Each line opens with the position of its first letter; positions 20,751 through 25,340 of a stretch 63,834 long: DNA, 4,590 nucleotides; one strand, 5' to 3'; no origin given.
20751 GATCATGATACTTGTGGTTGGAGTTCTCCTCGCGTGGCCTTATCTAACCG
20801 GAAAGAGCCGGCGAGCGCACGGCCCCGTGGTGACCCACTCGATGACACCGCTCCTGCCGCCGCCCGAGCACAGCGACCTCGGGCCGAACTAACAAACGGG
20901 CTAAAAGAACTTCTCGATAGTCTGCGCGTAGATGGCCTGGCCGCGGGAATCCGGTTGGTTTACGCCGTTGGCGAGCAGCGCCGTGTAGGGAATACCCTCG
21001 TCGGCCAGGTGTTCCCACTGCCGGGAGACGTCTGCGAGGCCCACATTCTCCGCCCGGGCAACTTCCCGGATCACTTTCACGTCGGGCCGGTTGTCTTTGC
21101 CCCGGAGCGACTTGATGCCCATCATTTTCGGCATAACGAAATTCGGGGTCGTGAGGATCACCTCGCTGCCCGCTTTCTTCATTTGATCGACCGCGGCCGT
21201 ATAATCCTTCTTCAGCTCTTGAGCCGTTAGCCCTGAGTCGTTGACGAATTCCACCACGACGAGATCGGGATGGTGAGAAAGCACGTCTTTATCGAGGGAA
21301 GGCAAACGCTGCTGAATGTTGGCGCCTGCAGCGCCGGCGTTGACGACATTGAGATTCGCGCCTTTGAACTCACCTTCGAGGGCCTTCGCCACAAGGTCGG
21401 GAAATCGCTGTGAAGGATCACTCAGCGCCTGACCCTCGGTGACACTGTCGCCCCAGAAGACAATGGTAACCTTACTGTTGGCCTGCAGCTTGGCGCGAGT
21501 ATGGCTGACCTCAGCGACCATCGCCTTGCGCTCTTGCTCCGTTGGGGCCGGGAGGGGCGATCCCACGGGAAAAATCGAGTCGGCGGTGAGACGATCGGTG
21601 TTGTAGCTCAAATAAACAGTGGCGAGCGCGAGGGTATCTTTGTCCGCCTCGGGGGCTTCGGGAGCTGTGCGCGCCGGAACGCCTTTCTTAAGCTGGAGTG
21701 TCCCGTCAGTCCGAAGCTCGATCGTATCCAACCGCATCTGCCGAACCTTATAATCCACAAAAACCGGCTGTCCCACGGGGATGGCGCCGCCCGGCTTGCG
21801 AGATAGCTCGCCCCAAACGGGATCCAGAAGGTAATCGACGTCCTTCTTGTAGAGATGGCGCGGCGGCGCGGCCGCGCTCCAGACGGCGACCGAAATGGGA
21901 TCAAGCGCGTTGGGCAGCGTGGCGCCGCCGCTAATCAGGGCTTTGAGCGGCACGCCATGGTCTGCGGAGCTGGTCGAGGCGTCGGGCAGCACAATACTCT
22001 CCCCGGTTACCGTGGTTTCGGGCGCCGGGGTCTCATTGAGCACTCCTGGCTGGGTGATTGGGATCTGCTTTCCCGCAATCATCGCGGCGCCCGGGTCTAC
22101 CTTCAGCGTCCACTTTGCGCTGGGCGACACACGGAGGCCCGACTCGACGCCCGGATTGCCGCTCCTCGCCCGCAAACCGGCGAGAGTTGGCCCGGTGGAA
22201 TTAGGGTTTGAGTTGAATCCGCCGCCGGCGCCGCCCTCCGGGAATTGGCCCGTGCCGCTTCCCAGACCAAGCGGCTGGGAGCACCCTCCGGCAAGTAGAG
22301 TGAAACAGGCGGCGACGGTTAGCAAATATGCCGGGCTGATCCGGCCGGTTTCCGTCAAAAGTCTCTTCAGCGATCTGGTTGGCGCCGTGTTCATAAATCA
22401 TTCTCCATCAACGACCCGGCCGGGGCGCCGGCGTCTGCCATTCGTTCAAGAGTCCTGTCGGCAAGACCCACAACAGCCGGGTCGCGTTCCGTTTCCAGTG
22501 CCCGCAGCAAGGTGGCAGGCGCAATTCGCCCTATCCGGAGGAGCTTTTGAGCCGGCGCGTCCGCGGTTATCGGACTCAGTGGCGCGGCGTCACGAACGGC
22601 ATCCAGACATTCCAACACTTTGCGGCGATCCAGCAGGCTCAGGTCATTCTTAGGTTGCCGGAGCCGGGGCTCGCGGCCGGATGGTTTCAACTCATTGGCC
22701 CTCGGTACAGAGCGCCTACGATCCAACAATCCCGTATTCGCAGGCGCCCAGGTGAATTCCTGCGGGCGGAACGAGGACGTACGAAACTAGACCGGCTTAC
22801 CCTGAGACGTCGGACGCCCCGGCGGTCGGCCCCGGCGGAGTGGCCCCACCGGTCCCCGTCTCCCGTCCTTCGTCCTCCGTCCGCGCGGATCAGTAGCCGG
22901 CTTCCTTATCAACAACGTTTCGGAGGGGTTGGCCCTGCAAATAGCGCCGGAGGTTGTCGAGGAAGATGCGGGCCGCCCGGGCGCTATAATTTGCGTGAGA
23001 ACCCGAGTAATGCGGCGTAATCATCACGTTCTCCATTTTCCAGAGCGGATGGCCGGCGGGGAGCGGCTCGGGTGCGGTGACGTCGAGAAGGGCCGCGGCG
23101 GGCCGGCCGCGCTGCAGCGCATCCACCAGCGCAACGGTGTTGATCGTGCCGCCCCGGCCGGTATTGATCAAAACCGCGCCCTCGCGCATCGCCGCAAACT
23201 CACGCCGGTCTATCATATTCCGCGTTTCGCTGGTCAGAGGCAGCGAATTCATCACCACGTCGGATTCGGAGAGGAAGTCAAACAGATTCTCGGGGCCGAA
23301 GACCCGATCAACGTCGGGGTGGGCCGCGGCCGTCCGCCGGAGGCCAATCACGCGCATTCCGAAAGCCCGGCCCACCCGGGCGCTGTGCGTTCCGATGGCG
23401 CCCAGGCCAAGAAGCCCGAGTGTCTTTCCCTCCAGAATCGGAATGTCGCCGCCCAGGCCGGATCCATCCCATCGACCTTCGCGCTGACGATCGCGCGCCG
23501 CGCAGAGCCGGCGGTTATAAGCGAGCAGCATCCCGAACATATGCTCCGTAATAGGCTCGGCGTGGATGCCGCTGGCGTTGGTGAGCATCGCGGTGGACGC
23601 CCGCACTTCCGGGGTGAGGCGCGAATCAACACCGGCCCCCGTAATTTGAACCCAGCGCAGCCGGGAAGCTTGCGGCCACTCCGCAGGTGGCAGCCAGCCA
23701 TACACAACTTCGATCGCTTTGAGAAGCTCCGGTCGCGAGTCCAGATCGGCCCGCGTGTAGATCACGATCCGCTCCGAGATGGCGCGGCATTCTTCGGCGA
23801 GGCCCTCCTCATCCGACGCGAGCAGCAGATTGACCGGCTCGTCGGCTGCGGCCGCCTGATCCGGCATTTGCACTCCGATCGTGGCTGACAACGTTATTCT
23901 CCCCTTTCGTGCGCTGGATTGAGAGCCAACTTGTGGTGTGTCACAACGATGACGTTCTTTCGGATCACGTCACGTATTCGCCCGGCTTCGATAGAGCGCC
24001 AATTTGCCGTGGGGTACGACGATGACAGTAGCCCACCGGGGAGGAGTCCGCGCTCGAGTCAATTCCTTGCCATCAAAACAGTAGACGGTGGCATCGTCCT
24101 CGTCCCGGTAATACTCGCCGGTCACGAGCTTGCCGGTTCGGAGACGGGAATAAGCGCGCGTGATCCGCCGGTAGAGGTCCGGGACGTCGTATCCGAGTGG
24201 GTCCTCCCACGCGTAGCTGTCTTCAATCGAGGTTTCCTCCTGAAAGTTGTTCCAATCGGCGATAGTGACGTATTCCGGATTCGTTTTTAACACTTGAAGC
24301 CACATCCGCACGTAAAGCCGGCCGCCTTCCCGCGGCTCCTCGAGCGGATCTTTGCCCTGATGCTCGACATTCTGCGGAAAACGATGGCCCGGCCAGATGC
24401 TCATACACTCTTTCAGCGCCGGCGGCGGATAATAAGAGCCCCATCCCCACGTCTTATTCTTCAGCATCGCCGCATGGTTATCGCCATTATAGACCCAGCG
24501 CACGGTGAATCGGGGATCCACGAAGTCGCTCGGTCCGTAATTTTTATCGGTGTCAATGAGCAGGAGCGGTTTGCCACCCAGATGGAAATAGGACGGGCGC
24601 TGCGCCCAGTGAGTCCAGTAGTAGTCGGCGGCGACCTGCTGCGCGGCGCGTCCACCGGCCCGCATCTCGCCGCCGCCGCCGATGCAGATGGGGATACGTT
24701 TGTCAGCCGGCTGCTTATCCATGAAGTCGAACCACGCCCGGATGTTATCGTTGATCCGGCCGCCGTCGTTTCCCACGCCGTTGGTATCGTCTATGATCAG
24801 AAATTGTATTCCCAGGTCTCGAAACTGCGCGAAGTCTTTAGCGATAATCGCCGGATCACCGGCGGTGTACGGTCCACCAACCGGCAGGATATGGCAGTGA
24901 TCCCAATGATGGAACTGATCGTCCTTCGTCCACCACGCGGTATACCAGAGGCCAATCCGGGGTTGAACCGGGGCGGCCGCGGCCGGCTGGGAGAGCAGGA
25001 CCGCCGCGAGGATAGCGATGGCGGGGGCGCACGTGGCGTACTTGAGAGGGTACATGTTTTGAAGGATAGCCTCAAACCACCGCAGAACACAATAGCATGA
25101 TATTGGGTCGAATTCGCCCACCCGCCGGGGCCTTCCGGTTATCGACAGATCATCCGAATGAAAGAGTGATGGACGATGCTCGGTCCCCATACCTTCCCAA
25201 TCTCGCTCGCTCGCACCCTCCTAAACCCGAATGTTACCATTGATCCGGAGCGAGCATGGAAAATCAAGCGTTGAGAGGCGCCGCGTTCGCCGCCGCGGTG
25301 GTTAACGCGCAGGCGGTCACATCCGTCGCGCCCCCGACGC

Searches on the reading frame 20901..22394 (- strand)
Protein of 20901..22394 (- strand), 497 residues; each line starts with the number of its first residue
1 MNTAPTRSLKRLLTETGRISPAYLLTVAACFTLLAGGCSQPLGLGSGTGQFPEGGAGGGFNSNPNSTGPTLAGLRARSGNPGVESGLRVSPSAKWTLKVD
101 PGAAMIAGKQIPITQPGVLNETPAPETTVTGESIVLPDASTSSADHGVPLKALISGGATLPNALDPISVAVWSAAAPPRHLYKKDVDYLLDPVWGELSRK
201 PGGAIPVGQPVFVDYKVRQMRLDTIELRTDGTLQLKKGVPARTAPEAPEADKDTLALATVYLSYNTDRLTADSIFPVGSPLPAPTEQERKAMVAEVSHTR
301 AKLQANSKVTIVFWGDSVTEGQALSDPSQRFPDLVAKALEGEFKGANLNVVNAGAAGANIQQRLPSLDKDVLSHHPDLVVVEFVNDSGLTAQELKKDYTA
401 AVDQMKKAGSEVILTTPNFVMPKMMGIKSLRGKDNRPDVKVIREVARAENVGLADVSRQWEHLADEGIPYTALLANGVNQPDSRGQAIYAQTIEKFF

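Call 9: search_protein_families(library=pfam, proteins=[window:20901-22394:-], max_evalue=0.001)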
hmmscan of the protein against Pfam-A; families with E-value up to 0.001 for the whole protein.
window:20901-22394:- (497 aa): 4 families
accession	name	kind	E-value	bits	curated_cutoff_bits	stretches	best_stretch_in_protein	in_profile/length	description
PF13472.12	Lipase_GDSL_2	-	3.5e-17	63.9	32.9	1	313-485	1-175/178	GDSL-like Lipase/Acylhydrolase family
PF25182.1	NonGDSL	-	1.2e-09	38.3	80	1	293-421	12-143/220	Non-GDSL lipase-like family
PF16075.10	DUF4815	-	2.9e-09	36.2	30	1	209-270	368-429/570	Domain of unknown function (DUF4815)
PF00657.28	Lipase_GDSL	-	6e-08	33.5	23.6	1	311-456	1-173/208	GDSL-like Lipase/Acylhydrolase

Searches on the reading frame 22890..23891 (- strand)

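Call 9: search_protein_families(library=pfam, proteins=[window:22890-23891:-], max_evalue=0.001)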
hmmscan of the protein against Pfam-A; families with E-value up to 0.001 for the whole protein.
window:22890-23891:- (333 aa): 2 families
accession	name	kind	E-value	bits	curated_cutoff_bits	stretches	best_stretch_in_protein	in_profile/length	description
PF02826.25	2-Hacid_dh_C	-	9.5e-54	181.9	25.1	1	119-295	1-177/178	D-isomer specific 2-hydroxyacid dehydrogenase, NAD binding domain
PF00389.36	2-Hacid_dh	-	1.4e-05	25.2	24.6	1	74-327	58-133/134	D-isomer specific 2-hydroxyacid dehydrogenase, catalytic domain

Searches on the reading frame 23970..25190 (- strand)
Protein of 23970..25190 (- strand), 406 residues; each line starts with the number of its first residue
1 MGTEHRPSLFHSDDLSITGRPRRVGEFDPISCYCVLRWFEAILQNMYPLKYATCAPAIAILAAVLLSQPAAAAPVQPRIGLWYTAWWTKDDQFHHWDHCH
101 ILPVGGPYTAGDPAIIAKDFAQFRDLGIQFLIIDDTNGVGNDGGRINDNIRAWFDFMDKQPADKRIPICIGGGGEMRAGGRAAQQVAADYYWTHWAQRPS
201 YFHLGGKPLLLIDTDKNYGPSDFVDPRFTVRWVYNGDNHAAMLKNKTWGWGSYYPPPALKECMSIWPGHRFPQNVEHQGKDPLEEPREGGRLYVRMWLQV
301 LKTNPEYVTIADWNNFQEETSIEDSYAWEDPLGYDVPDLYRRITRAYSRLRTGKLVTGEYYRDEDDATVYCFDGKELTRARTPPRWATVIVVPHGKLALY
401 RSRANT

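Call 9: search_protein_families(library=pfam, proteins=[window:23970-25190:-], max_evalue=0.001)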
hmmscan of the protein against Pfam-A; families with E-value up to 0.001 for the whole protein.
window:23970-25190:- (406 aa): 1 family
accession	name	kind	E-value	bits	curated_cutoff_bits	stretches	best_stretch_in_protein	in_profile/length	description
PF16317.11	Glyco_hydro_99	-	8.2e-06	25.6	33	0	286-326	268-308/341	Glycosyl hydrolase family 99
